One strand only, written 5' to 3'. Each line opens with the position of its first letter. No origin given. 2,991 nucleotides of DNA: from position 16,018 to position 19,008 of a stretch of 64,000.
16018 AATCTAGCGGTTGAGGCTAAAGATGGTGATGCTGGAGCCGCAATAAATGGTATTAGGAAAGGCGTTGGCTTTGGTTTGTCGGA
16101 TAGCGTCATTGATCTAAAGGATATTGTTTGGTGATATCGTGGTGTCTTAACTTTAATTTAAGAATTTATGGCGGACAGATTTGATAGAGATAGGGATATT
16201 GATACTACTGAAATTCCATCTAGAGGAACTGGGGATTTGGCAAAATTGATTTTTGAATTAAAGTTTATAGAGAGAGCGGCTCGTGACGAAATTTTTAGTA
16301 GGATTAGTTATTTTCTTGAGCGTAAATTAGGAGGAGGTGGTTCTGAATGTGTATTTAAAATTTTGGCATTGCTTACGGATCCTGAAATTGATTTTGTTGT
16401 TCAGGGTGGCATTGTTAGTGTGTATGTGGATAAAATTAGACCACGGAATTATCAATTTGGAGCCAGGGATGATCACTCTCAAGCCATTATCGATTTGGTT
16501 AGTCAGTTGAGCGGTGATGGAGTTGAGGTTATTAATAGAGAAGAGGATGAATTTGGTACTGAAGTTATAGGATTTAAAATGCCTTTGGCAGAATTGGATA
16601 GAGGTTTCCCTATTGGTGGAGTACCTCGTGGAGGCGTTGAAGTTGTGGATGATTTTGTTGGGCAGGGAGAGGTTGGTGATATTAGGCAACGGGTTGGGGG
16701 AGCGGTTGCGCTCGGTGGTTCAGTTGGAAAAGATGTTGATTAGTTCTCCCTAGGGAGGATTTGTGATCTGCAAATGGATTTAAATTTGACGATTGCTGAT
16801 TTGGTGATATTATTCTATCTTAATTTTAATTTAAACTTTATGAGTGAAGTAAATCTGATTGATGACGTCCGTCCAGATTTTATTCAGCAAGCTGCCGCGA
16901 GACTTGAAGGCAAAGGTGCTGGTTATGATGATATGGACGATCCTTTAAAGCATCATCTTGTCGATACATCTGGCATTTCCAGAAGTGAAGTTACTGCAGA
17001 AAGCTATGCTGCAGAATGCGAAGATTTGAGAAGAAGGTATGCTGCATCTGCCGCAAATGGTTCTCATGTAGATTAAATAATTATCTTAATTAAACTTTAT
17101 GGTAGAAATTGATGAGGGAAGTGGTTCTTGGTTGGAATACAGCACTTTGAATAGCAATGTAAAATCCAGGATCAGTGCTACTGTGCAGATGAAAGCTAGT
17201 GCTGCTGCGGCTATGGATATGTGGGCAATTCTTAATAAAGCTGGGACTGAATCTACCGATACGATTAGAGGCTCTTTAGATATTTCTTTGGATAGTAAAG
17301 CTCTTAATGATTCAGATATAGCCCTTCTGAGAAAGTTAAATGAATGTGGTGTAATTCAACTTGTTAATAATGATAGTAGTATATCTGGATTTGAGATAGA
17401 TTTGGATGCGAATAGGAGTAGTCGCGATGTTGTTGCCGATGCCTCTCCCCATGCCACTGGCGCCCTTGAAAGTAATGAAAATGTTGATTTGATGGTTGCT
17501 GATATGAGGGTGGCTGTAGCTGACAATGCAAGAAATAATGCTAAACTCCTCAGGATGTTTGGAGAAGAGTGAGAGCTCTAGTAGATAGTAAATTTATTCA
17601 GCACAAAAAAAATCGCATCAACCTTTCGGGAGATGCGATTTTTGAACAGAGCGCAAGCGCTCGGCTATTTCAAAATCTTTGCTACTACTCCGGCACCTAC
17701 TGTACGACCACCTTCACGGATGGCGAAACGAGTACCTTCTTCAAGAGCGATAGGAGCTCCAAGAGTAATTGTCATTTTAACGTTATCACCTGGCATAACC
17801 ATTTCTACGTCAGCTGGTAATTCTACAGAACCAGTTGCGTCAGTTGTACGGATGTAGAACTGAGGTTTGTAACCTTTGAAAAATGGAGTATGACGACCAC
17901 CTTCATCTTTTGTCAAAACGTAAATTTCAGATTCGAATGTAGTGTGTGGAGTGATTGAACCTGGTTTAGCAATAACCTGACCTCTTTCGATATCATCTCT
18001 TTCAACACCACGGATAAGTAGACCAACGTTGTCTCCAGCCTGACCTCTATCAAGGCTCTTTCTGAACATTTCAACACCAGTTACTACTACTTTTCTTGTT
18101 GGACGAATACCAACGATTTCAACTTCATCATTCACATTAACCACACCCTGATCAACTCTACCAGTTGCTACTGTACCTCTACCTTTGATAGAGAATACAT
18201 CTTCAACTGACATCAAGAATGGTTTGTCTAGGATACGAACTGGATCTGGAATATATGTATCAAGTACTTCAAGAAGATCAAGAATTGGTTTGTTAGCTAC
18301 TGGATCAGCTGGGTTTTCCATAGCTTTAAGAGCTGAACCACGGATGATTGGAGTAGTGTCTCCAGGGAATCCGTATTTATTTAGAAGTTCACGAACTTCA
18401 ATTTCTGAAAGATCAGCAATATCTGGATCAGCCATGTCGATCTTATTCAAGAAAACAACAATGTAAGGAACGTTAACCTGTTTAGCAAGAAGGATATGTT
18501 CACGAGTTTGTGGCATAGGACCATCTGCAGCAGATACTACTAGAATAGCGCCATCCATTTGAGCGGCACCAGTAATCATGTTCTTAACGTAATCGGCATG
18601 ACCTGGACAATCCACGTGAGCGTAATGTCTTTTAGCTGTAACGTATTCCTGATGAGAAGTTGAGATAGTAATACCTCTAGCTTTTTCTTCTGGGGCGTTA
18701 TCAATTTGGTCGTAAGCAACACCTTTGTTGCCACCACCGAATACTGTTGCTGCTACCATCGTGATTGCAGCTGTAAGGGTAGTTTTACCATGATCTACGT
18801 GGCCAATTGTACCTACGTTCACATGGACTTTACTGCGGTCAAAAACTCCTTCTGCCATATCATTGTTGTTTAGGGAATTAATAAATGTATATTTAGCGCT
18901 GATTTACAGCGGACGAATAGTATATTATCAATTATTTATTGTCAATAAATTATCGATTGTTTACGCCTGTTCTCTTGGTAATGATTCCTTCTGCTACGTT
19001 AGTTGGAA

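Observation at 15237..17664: Opposite-strand four-gene orphan operon wedged between tuf and rpsJ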

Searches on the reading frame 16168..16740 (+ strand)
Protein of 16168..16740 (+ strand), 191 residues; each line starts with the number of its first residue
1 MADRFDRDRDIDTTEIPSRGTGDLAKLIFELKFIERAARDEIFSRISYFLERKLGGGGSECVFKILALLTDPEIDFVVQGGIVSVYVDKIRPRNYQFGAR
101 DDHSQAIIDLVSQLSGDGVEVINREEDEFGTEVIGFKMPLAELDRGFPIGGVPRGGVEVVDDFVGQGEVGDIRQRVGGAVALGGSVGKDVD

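Call 4: search_protein_families(library=pfam, proteins=[window:16168-16740:+], max_evalue=1)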
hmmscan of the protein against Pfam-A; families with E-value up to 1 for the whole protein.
window:16168-16740:+ (191 aa): 0 families

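Call 5: search_protein_families(library=ncbifam, proteins=[window:16168-16740:+], max_evalue=1)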
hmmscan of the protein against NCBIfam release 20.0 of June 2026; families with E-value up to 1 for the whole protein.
window:16168-16740:+ (191 aa): 0 families

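Call 23: search_protein_families(library=phrogs, proteins=[window:16168-16740:+], max_evalue=1)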
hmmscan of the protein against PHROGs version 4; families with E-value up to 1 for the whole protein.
window:16168-16740:+ (191 aa): 1 family
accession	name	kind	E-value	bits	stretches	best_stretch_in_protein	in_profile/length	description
phrog_20246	-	unknown function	0.31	12.1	0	106-132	4-27/69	-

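Call 24: search_protein_families(library=padloc, proteins=[window:16168-16740:+], max_evalue=1)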
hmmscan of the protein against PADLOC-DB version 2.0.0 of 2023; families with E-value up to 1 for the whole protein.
window:16168-16740:+ (191 aa): 0 families

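Call 36: find_related_loci(query=window:16168-16740:+, collection=metagenome_contigs, flank=8000)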
Query window:16168-16740:+ (191 aa) in metagenome_contigs; peptide patterns used: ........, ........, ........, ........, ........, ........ (x = any residue, [..] = any of these).
534 stretches matched a pattern, but none encodes a relative of the query by tblastn (E <= 1e-3).
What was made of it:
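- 16168..16743 (+): ORF2: 191 aa, pI 4.6, orphan. A low-confidence model shows an alpha-alpha-beta-beta-alpha-beta-beta core (about residues 35-145) between a disordered N-terminus and a Gly-rich C-terminal tail. No JGI metagenome relative (call 36).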

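Call 55: find_related_loci(query=window:16168-16740:+, collection=viral_contigs, flank=5000)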
Query window:16168-16740:+ (191 aa) in viral_contigs; peptide patterns used: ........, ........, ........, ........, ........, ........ (x = any residue, [..] = any of these).
33 stretches matched a pattern, but none encodes a relative of the query by tblastn (E <= 1e-3).

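Call 62: predict_structure(protein=window:16168-16740:+)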
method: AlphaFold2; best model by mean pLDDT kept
length: 191 residues; sequences in the alignment: 1
mean_pLDDT: 46.3   pTM: 0.41
mean pLDDT of the five models: 46.3, 44.7, 38.2, 37.0, 36.8
residues with pLDDT >= 90: 0; 70-90: 3; 50-70: 81; < 50: 107
segments of 3 or more residues with pLDDT < 50: 1-34, 57-63, 90-101, 125-132, 146-191
pLDDT, mean of each block of 10 residues (from residue 1): 42 28 26 49 66 56 53 59 61 40 58 67 51 62 51 29 24 26 32 48
secondary structure, 60 per line:
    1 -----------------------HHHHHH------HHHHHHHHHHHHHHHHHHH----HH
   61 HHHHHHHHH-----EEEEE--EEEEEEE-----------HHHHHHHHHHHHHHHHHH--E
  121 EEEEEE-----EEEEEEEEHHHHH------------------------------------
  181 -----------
elements in order: H24-29 H36-54 H59-69 E75-79 E82-88 H100-117 E120-126 E132-139 H140-144
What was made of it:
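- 16168..16743 (+): AF2 mean pLDDT 46, pTM 0.41 (call 62).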

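Call 66: search_solved_structures(query=window:16168-16740:+, max_evalue=10)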
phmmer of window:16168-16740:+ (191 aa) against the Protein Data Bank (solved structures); distinct sequences matched with E-value up to 10: 6.
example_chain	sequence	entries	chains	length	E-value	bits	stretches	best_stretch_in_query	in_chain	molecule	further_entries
9moj_A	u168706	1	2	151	0.055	16.5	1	30-90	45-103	SsoGINS51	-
4zch_A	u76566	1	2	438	0.18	14.7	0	52-81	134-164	Tumor necrosis factor ligand superfamily member 13,Tumor necrosis factor ligand superfamil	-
9o0h_B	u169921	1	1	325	0.53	13.2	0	12-62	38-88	Transcription factor ETV6,Non-receptor tyrosine-protein kinase TNK1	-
9e4q_A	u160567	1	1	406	0.83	12.6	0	12-62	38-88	Transcription factor ETV6,DARPin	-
7n2b_A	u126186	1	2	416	1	12.3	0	12-62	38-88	Transcription factor ETV6,Transcription factor ETV6,Transcription factor ETV6,3TEL-rigid-D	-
5l0p_A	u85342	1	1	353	1.3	12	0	12-67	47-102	Transcription factor ETV6, Transcription factor ETV6, Transcription factor ETV6, Ferric up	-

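Call 68: fold_search(model_id=the predicted structure, library=pdb)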
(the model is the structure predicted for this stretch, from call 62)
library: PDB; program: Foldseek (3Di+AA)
matches with E <= 10: 1895; with E <= 0.001: 0
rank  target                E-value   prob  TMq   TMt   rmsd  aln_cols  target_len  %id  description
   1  8poc_A                7.9e-02  0.41  0.24  0.27  12.7       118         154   14  Cryo-EM structure of Dickeya dadantii BcsD (released 2023-12-20)
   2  6e95_A                8.4e-02  0.66  0.24  0.20   6.9       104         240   16  Chimeric structure of Saccharomyces cerevisiae GCN4 leucine zipper fused to Staphylococcus aureus AgrC cytoplasmic his (released 2019-02-27)
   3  6rn1_B                9.4e-02  0.33  0.22  0.14   9.1       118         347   14  Structure of N-terminal truncated Plasmodium falciparum IMP-nucleotidase (released 2020-07-15)
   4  5hdn_A                2.2e-01  0.33  0.24  0.37   6.4        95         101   17  Crystal structure of heat shock factor1-DBD complex with ds-DNA and TtT (released 2017-01-11)
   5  8pog_A                2.3e-01  0.28  0.25  0.28  12.4       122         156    9  Cryo-EM structure of Enterobacter sp. 638 BcsD (released 2023-12-20)
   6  7olc_SY               2.6e-01  0.20  0.18  0.24  12.2       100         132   16  Thermophilic eukaryotic 80S ribosome at idle POST state (released 2022-01-26)
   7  9fny_AW               2.8e-01  0.33  0.18  0.32   7.1        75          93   15  PF30S-PF30S dimer mediated by aRDF from P. furiosus (Structure I) (released 2025-01-15)
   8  6y57_SY               3.3e-01  0.15  0.18  0.26  12.0        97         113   13  Structure of human ribosome in hybrid-PRE state (released 2020-04-15)
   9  5wyj_SZ               3.8e-01  0.18  0.19  0.30  12.9        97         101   20  Cryo-EM structure of the 90S small subunit pre-ribosome (Dhr1-depleted, Enp1-TAP, state 1) (released 2017-03-29)
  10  2vug_A                3.8e-01  0.13  0.18  0.10  14.5       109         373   18  The structure of an archaeal homodimeric RNA ligase (released 2008-06-03)
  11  3j80_Y                4.0e-01  0.15  0.19  0.24  12.2        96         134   17  CryoEM structure of 40S-eIF1-eIF1A preinitiation complex (released 2014-11-05)
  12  2i5y_R                4.2e-01  0.35  0.19  0.17   8.4        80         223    9  Crystal structure of CD4M47, a scorpion-toxin mimic of CD4, in complex with HIV-1 YU2 GP120 envelope glycoprotein and  (released 2006-10-10)
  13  6rxu_Co               4.2e-01  0.18  0.18  0.31   9.2        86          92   17  Cryo-EM structure of the 90S pre-ribosome (Kre33-Noc4) from Chaetomium thermophilum, state B1 (released 2019-08-14)
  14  9bh5_AY               4.2e-01  0.13  0.19  0.26  12.1       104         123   17  High-resolution C. elegans 80S ribosome structure - class 1 (released 2024-09-04)
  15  8uce_A                4.5e-01  0.16  0.20  0.11  14.8       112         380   12  Thermophilic RNA Ligase from Palaeococcus pacificus + AMP (released 2024-02-21)
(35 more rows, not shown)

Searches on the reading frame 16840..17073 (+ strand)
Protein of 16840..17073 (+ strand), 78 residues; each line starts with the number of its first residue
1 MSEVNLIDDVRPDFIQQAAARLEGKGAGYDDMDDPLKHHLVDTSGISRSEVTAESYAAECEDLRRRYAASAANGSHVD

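Call 23: search_protein_families(library=phrogs, proteins=[window:16840-17073:+], max_evalue=1)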
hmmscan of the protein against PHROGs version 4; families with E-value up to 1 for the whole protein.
window:16840-17073:+ (78 aa): 1 family
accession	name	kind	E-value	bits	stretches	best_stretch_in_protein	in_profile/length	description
phrog_25231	-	unknown function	0.15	13.2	1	53-75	34-56/83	-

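Call 24: search_protein_families(library=padloc, proteins=[window:16840-17073:+], max_evalue=1)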
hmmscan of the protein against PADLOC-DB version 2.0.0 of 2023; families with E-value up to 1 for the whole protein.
window:16840-17073:+ (78 aa): 0 families

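Call 67: search_solved_structures(query=window:16840-17073:+, max_evalue=10)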
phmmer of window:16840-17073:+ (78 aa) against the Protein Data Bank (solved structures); distinct sequences matched with E-value up to 10: 2.
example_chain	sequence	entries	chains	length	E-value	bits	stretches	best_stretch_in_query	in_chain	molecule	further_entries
4d4e_A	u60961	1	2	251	0.031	17.9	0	4-37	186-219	ARMADILLO REPEAT PROTEIN ARM00016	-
5mfb_A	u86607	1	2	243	0.17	15.6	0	4-34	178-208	YIII(Dq)4CqI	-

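Call 103: find_related_loci(query=window:16840-17073:+, collection=viral_contigs, flank=3000)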
Query window:16840-17073:+ (78 aa) in viral_contigs; peptide patterns used: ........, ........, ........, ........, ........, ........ (x = any residue, [..] = any of these).
147 stretches matched a pattern, but none encodes a relative of the query by tblastn (E <= 1e-3).

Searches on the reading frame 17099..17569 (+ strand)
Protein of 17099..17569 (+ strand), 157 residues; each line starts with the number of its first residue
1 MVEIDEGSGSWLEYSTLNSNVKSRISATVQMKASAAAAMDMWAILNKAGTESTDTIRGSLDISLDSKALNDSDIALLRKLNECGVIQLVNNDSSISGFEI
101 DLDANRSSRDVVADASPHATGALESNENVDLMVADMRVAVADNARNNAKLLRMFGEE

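Call 4: search_protein_families(library=pfam, proteins=[window:17099-17569:+], max_evalue=1)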
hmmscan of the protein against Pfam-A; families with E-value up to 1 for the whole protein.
window:17099-17569:+ (157 aa): 1 family
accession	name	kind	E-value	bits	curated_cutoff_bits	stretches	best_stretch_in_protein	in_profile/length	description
PF14581.11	SseB_C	-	0.0038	17.8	22.5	1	101-148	53-100/106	SseB protein C-terminal domain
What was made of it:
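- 17099..17572 (+): ORF4: 157 aa, pI 4.4, orphan. A weak SseB_C hit (17.8 bits) is below the 22.5-bit cut-off (call 4).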

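Call 5: search_protein_families(library=ncbifam, proteins=[window:17099-17569:+], max_evalue=1)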
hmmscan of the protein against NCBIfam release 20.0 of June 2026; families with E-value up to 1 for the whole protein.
window:17099-17569:+ (157 aa): 1 family
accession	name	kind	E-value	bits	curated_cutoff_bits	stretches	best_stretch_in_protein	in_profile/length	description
NF041619.1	T2SS_N_SYNERG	exception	0.073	13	140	1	30-103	92-164/194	type II secretion system protein GspN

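Call 23: search_protein_families(library=phrogs, proteins=[window:17099-17569:+], max_evalue=1)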
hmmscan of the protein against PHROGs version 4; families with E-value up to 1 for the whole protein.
window:17099-17569:+ (157 aa): 2 families
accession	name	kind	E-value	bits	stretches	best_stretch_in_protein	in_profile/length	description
phrog_551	-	DNA, RNA and nucleotide metabolism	0.24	10.9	1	75-137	253-315/701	DNA topoisomerase II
phrog_11113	-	unknown function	0.36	11.8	0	10-34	26-50/59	-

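Call 24: search_protein_families(library=padloc, proteins=[window:17099-17569:+], max_evalue=1)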
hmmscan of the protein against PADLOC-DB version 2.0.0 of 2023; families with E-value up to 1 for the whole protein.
window:17099-17569:+ (157 aa): 0 families

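Call 25: search_solved_structures(query=window:17099-17569:+, max_evalue=10)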
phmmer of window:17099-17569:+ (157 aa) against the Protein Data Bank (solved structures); distinct sequences matched with E-value up to 10: 3.
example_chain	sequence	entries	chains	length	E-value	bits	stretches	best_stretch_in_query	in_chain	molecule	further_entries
8tvl_A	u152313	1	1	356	0.27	14.8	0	52-124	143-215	Plasminogen-binding group A streptococcal M-like protein PAM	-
1l4z_B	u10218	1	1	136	0.64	13.5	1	64-131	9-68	Streptokinase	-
6rwy_L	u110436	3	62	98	1.1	12.8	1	32-80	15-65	Protein MxiH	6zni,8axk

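Call 37: search_protein_representatives(protein=window:17099-17569:+)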
Query: 157 residues. Proteins with E-value up to 0.001 (for the whole library): 2; up to 1e-10: 1; up to 1e-30: 1. The best 2 are listed.
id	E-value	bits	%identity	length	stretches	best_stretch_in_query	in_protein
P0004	5.3e-91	318.2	100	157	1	1-157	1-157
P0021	3.1e-04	37.3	30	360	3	86-138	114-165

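Call 56: find_related_loci(query=window:17099-17569:+, collection=viral_contigs, flank=5000)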
Query window:17099-17569:+ (157 aa) in viral_contigs; peptide patterns used: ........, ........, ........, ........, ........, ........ (x = any residue, [..] = any of these).
6 stretches matched a pattern, but none encodes a relative of the query by tblastn (E <= 1e-3).

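Call 61: predict_structure(protein=window:17099-17569:+)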
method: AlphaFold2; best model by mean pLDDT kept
length: 157 residues; sequences in the alignment: 1
mean_pLDDT: 36.9   pTM: 0.24
mean pLDDT of the five models: 36.9, 36.2, 35.8, 35.2, 32.3
residues with pLDDT >= 90: 0; 70-90: 0; 50-70: 14; < 50: 143
segments of 3 or more residues with pLDDT < 50: 1-41, 46-70, 81-157
pLDDT, mean of each block of 10 residues (from residue 1): 26 27 30 41 46 37 44 55 42 30 32 29 33 34 43 40
secondary structure, 60 per line:
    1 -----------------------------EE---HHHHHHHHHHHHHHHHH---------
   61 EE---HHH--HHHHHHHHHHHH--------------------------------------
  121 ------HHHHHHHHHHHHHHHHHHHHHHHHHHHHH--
elements in order: H35-51 H71-82 H127-155
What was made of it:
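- The AF2 single-sequence models are poor (pLDDT 37 and 46; calls 61, 62). There are no homologues, and structure confidence is low (calls 61, 62).
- Tried and rejected: AF2 single-sequence models of ORF4 and ORF2 were too poor to use (calls 61, 62).
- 17099..17572 (+): AF2 mean pLDDT 37 (call 61).
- Closest known: SseB_C. Different: It is not supported by the exhaustive search (call 37) or by the structure model (call 61).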

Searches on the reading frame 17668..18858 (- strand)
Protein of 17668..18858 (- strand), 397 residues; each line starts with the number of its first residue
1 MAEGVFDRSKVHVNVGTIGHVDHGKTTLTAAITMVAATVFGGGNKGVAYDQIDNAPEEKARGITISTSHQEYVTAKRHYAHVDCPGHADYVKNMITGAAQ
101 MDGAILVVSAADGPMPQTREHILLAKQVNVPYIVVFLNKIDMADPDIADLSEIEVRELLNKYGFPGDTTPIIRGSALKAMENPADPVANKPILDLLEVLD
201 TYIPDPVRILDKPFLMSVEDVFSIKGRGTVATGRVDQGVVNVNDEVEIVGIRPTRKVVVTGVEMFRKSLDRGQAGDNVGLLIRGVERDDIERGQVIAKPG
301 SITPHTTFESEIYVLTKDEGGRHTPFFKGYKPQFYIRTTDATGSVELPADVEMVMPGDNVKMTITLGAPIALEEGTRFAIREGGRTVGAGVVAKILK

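Call 29: find_related_loci(query=window:17668-18858:-, collection=genome_contigs, flank=10000)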
Query window:17668-18858:- (397 aa) in genome_contigs; peptide patterns used: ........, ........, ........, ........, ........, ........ (x = any residue, [..] = any of these).
600 stretches matched a pattern (row limit reached: there are more); 599 encode a relative of the query (tblastn E <= 1e-3); the best 80 are kept; 80 distinct loci.
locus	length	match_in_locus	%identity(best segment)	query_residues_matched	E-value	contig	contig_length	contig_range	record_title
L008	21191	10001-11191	84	1-397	0e+0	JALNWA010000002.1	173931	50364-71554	MAG: Candidatus Gracilibacteria bacterium isolate SO_2016_GW1 bin 4 scaffold00172_OW334_2016, whole genome shotgun seque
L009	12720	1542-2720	74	6-396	0e+0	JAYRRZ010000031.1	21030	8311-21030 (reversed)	MAG: Candidatus Gracilibacteria bacterium isolate XM1_ASGE3bin.41 k141_252378, whole genome shotgun sequence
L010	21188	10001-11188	73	1-397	0e+0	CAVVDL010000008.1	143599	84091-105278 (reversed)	MAG: uncultured Gammaproteobacteria bacterium isolate MFD02242.bin.2.255 genome assembly, contig: contig_23979, whole ge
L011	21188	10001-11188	73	1-397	0e+0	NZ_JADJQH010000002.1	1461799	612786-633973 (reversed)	MAG: Dokdonella sp. isolate Fred_18-Q3-R57-64_MAXAC.209 tig00350925-10-14617120, whole genome shotgun sequence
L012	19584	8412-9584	73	6-397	0e+0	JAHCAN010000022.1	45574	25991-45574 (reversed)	MAG: Steroidobacteraceae bacterium isolate ACE_PRO68 PRO68_22, whole genome shotgun sequence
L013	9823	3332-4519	73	1-397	0e+0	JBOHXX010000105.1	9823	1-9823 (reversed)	MAG: Pseudoxanthomonas sp. isolate SE1525_metabat2.bin.2 NODE_524_length_9823_cov_1.249484, whole genome shotgun sequenc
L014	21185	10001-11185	72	1-397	0e+0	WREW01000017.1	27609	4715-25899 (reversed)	MAG: Alphaproteobacteria bacterium isolate Lab288P4bin16 Ga0123354_10001685, whole genome shotgun sequence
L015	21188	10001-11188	72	1-397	0e+0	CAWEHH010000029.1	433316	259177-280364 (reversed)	MAG: uncultured beta proteobacterium isolate MFD02840.bin.2.98 genome assembly, contig: contig_47972, whole genome shotg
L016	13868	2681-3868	73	1-397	0e+0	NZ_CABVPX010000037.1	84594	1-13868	Burkholderia arboris isolate LMG 24066, whole genome shotgun sequence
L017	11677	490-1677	73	1-397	0e+0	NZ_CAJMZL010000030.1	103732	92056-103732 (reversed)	Caballeronia sp. J97 30, whole genome shotgun sequence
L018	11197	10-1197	72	1-397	0e+0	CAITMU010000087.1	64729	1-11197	MAG: uncultured beta proteobacterium isolate Kiruna2_bin-3108 genome assembly, contig: bin-3108:087/161, whole genome sh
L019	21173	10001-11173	73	6-397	0e+0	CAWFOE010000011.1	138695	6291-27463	MAG: uncultured proteobacterium isolate MFD06092.bin.2.155 genome assembly, contig: contig_67923, whole genome shotgun s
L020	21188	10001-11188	72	1-397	0e+0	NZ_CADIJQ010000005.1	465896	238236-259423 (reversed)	Achromobacter kerstersii strain LMG 3441 isolate LMG 3441, whole genome shotgun sequence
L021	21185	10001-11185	73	1-396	0e+0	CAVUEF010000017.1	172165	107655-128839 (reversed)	MAG: uncultured beta proteobacterium isolate MFD02832.bin.1.21 genome assembly, contig: contig_4249, whole genome shotgu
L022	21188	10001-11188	72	1-397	0e+0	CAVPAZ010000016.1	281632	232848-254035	MAG: uncultured bacterium isolate MFD00032.bin.2.26 genome assembly, contig: contig_36989, whole genome shotgun sequence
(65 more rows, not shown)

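Call 45: search_protein_families(library=pfam, proteins=[L008:11274-11951:-], max_evalue=0.1)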
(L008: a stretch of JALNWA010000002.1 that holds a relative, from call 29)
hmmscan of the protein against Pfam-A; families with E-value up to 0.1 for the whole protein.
L008:11274-11951:- (226 aa): 1 family
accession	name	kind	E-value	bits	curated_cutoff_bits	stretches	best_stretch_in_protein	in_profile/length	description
PF00559.22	Vif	-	0.096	12.8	25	0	101-150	57-106/200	Retroviral Vif (Viral infectivity) protein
